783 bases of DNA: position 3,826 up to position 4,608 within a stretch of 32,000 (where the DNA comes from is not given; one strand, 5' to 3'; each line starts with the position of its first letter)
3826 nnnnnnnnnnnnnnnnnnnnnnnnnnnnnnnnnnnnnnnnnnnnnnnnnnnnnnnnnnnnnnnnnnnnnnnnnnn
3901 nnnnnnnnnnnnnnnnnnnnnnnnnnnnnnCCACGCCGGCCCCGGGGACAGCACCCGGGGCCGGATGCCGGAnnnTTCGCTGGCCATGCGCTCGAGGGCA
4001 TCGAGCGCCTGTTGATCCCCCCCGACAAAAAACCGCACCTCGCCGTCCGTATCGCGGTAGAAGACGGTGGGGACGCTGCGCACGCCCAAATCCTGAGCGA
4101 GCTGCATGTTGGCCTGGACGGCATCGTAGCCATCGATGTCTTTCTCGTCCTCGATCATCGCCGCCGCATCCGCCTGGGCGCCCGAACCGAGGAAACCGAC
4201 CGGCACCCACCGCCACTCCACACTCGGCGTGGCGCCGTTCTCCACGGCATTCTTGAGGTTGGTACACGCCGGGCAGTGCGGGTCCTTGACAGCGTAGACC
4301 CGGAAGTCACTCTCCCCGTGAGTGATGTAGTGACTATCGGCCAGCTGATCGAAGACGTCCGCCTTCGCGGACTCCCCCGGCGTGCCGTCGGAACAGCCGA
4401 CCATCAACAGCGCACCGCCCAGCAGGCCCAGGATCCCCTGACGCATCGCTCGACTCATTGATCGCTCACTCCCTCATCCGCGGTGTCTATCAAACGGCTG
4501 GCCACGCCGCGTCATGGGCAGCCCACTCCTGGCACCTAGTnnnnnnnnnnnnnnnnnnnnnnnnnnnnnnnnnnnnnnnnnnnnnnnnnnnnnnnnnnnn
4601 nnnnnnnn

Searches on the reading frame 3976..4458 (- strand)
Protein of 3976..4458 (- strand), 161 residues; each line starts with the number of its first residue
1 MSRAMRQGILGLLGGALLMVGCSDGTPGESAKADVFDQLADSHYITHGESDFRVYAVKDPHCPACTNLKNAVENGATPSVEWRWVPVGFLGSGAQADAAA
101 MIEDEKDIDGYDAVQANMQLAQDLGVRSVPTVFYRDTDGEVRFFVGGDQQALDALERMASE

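Call 3: search_protein_families(library=pfam, proteins=[window:3976-4458:-], max_evalue=0.1)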
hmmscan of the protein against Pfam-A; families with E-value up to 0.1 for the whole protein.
window:3976-4458:- (161 aa): 6 families
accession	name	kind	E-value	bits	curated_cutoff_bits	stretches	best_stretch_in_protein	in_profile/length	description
PF13098.12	Thioredoxin_2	-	1e-08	35.9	27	1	54-151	9-97/104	Thioredoxin-like domain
PF01323.26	DSBA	-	0.002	18.4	25.6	1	97-150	135-183/191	DSBA-like thioredoxin domain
PF13462.12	Thioredoxin_4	-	0.0026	18.4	23.2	0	111-134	122-145/165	Thioredoxin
PF00462.30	Glutaredoxin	-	0.0086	16.7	22.9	0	105-136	28-57/60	Glutaredoxin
PF13743.12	Thioredoxin_5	-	0.016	15.4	27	1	94-138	123-168/186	Thioredoxin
PF13192.12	Thioredoxin_3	-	0.022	15.2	24.8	0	112-142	34-60/76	Thioredoxin domain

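Call 4: search_protein_families(library=ncbifam, proteins=[window:3976-4458:-], max_evalue=0.1)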
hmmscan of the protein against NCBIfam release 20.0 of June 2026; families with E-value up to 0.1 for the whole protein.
window:3976-4458:- (161 aa): 4 families
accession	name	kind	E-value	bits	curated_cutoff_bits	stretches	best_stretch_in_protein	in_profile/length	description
NF008657.0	PRK11657.1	equivalog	2.1e-13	50.1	124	2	33-105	98-173/251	thiol:disulfide interchange protein DsbG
TIGR02740.1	TraF-like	hypoth_equivalog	0.0076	15.5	232.25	1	106-145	210-251/276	TraF-like protein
TIGR02196.1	GlrX_YruB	hypoth_equivalog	0.037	14.5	88.55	0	113-154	35-71/74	glutaredoxin-like protein, YruB-family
TIGR01068.1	thioredoxin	equivalog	0.099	12.8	96.8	0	114-150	54-90/101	thioredoxin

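Call 75: find_homologous_proteins(query=window:3976-4458:-, max_evalue=1e-20)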
Query window:3976-4458:- (161 aa): 10 proteins with E <= 1e-20 among 248 candidates.
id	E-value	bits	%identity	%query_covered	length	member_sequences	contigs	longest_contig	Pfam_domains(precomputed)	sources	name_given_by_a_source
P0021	1.2e-93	329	89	100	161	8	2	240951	PF13098.14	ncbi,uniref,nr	ncbi:thioredoxin fold domain-containing protein [Halorhodospira sp. 9621]|uniref:thioredoxin fold do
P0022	1.1e-62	229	61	98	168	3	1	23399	PF13098.14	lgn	-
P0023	8.9e-62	226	66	96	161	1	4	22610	PF13098.14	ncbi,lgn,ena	-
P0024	1.9e-61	224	65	87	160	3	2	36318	PF13098.14,PF13462.13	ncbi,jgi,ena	-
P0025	9.8e-61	222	61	100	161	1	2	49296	PF13098.14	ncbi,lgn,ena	-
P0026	1.9e-54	202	56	100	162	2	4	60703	PF13098.14,PF13462.13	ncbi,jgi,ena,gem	-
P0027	5.5e-45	171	53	97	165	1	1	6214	PF13098.14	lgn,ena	-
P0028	9.5e-45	170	55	91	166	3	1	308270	PF13098.14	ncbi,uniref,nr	ncbi:thioredoxin fold domain-containing protein [Halorhodospira halochloris]|uniref:thioredoxin fold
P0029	2.1e-42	163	51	94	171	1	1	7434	PF13098.14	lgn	-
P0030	5.5e-37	145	50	87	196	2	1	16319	PF13098.14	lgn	-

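Call 76: find_encoding_contigs(protein=P0028, flank=8000, max_places=3)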
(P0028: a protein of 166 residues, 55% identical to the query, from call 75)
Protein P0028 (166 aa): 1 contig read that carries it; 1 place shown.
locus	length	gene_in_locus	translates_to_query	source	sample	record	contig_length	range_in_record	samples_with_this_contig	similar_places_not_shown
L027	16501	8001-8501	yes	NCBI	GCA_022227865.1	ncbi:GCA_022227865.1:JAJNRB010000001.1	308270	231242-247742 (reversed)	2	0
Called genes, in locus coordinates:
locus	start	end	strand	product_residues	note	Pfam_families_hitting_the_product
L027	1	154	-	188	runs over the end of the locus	PF00857:Isochorismatase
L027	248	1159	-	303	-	PF00950:ABC-3, PF01032:FecCD (weak)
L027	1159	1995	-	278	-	PF00005:ABC_tran, PF13304:AAA_21 (faint)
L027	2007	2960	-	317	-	PF01297:ZnuA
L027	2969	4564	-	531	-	PF00342:PGI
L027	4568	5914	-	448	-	PF03721:UDPG_MGDP_dh_N, PF00984:UDPG_MGDP_dh, PF03720:UDPG_MGDP_dh_C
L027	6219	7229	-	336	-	PF00106:adh_short (weak), PF01073:3Beta_HSD, PF01370:Epimerase, PF02719:Polysacc_synt_2, PF04321:RmlD_sub_bind, PF07993:NAD_binding_4 (faint), PF13460:NAD_binding_10 (weak), PF16363:GDP_Man_Dehyd, +1 more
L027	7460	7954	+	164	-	PF02600:DsbB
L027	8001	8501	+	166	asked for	PF13098:Thioredoxin_2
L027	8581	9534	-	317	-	PF03486:HI0933_like (faint), PF07992:Pyr_redox_2, PF12831:FAD_oxidored (faint), PF13738:Pyr_redox_3, PF00070:Pyr_redox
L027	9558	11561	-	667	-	PF26549:Tricorn_N (weak), PF01738:DLH (weak), PF02129:Peptidase_S15 (weak), PF20434:BD-FAE, PF00561:Abhydrolase_1 (faint), PF12697:Abhydrolase_6, PF00326:Peptidase_S9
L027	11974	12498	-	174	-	-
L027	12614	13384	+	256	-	PF01547:SBP_bac_1, PF13531:SBP_bac_11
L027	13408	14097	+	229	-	PF00528:BPD_transp_1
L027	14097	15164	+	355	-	PF00005:ABC_tran, PF13304:AAA_21 (faint), PF03459:TOBE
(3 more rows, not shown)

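Call 78: find_encoding_contigs(protein=P0021, flank=6000, max_places=3)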
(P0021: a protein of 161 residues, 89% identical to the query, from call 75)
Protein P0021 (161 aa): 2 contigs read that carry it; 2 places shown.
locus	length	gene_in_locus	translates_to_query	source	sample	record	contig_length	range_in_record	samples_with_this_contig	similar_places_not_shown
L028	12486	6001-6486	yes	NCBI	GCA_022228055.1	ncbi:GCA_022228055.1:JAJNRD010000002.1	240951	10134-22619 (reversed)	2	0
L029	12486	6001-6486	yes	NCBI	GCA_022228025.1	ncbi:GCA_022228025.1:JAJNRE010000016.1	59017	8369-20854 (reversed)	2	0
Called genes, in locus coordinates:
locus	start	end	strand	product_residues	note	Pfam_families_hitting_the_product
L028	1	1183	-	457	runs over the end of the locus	PF00072:Response_reg, PF00158:Sigma54_activat, PF14532:Sigma54_activ_2, PF25601:AAA_lid_14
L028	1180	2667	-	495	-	PF00512:HisKA, PF02518:HATPase_c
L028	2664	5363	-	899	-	PF00989:PAS, PF08448:PAS_4, PF13426:PAS_9, PF08447:PAS_3, PF08447:PAS_3, PF00512:HisKA, PF02518:HATPase_c, PF00072:Response_reg, +3 more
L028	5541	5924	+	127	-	PF08238:Sel1 (weak)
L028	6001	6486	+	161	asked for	PF13098:Thioredoxin_2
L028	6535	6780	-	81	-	-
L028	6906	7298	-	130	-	PF00989:PAS, PF08448:PAS_4 (faint)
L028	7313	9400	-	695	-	PF05170:AsmA, PF05359:DUF748, PF13116:YhdP (faint), PF05170:AsmA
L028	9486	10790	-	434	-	PF01266:DAO (faint), PF07992:Pyr_redox_2, PF21706:FCSD_central, PF09242:FCSD-flav_bind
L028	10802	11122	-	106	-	PF13442:Cytochrome_CBB3 (weak), PF00034:Cytochrom_C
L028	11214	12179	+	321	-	PF00106:adh_short (weak)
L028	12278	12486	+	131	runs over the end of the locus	PF09912:DUF2141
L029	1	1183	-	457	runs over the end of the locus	PF00072:Response_reg, PF00158:Sigma54_activat, PF14532:Sigma54_activ_2, PF25601:AAA_lid_14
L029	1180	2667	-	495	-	PF00512:HisKA, PF02518:HATPase_c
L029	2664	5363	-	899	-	PF00989:PAS, PF08448:PAS_4, PF13426:PAS_9, PF08447:PAS_3, PF08447:PAS_3, PF00512:HisKA, PF02518:HATPase_c, PF00072:Response_reg, +3 more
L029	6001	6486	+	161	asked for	PF13098:Thioredoxin_2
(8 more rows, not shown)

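Call 88: find_encoding_contigs(protein=P0030, flank=6000, max_places=2)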
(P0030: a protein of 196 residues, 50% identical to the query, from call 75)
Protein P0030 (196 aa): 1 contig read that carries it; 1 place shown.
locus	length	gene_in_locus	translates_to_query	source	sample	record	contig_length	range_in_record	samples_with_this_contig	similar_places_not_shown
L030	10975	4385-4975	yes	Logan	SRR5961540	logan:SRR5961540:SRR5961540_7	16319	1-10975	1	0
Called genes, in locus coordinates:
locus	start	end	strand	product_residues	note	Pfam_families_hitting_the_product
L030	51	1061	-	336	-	PF01297:ZnuA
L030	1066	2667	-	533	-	PF00342:PGI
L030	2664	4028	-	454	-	PF03721:UDPG_MGDP_dh_N, PF00984:UDPG_MGDP_dh, PF03720:UDPG_MGDP_dh_C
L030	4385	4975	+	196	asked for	PF13098:Thioredoxin_2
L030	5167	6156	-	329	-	PF00890:FAD_binding_2 (faint), PF01134:GIDA (faint), PF01266:DAO (faint), PF07992:Pyr_redox_2, PF12831:FAD_oxidored (faint), PF13738:Pyr_redox_3, PF00070:Pyr_redox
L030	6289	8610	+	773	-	PF26549:Tricorn_N (faint), PF07676:PD40 (faint), PF00561:Abhydrolase_1 (faint), PF02129:Peptidase_S15 (weak), PF20434:BD-FAE, PF00326:Peptidase_S9, PF01738:DLH, PF12697:Abhydrolase_6 (weak), +1 more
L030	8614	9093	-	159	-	PF06271:RDD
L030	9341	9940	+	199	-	PF00258:Flavodoxin_1, PF02525:Flavodoxin_2, PF03358:FMN_red, PF12724:Flavodoxin_5 (faint)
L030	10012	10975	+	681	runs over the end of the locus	PF08376:NIT, PF00672:HAMP, PF00015:MCPsignal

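Call 89: find_encoding_contigs(protein=P0029, flank=6000, max_places=2)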
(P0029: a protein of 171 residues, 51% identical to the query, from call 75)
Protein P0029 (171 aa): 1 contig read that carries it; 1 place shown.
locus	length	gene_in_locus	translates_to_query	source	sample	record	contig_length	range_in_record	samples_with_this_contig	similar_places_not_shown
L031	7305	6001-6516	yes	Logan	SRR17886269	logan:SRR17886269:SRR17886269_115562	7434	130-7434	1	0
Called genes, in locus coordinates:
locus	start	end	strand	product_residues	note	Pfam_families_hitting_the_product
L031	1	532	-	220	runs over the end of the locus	?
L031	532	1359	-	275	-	PF00005:ABC_tran, PF13304:AAA_21 (faint)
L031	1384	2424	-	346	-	PF01297:ZnuA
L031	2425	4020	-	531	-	PF00342:PGI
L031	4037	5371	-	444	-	PF03721:UDPG_MGDP_dh_N, PF00984:UDPG_MGDP_dh, PF03720:UDPG_MGDP_dh_C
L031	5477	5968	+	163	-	PF02600:DsbB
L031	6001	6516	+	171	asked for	PF13098:Thioredoxin_2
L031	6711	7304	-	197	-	?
